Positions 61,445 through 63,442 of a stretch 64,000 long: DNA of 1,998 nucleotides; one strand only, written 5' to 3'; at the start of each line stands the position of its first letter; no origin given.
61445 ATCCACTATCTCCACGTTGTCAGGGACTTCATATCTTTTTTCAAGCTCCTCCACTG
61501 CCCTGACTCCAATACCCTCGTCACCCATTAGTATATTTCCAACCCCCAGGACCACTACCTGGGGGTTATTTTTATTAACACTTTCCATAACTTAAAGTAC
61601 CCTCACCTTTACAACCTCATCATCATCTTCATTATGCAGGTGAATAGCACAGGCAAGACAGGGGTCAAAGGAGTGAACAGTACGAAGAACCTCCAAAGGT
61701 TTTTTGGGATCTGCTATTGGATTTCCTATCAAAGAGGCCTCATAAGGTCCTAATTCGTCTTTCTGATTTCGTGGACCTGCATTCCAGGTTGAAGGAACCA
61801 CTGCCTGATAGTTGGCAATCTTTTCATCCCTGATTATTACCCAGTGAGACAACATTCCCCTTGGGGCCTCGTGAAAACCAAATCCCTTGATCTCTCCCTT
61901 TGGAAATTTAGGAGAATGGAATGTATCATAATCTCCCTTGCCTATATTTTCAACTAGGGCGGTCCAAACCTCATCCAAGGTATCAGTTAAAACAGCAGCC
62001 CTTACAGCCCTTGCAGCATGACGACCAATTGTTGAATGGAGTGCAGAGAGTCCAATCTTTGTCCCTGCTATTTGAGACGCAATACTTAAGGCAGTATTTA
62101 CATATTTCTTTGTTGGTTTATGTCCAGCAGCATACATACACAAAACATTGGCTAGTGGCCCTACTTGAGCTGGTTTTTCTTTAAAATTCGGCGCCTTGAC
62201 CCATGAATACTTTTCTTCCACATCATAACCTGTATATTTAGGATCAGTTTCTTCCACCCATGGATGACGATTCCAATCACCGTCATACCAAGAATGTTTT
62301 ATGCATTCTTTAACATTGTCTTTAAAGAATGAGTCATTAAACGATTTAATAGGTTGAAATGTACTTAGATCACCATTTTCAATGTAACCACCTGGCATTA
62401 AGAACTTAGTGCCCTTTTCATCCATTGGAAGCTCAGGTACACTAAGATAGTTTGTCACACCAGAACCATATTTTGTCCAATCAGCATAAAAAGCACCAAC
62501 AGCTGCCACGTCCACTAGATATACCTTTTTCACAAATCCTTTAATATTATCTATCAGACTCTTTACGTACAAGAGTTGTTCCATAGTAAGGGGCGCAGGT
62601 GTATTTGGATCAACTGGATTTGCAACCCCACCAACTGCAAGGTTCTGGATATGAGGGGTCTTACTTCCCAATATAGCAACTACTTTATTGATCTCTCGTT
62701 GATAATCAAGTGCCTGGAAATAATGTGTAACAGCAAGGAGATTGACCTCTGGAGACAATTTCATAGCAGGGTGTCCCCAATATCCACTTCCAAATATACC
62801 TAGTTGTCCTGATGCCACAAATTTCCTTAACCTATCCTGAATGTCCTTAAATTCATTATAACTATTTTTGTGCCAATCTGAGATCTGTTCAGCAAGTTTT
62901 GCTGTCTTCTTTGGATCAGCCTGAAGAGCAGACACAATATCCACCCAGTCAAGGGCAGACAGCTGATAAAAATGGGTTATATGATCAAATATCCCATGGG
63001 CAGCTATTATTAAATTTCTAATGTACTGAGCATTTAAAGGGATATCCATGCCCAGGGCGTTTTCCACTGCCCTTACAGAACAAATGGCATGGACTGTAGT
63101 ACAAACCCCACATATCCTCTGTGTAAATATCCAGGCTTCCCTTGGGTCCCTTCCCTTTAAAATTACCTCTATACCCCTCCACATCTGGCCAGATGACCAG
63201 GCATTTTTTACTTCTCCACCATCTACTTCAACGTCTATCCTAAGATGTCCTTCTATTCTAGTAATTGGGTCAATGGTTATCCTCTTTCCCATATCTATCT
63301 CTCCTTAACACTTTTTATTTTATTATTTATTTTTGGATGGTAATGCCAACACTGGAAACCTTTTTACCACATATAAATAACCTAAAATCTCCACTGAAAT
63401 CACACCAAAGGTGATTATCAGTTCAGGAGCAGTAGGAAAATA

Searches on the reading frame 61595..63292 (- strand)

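Call 68: search_protein_families(library=pfam, proteins=[window:61595-63292:-], max_evalue=0.000001)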
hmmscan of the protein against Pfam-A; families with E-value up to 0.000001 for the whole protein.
window:61595-63292:- (566 aa): 1 family
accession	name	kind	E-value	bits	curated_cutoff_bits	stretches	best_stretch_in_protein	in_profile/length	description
PF00374.24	NiFeSe_Hases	-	9.5e-221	734.6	25.8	1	39-551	1-508/508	Nickel-dependent hydrogenase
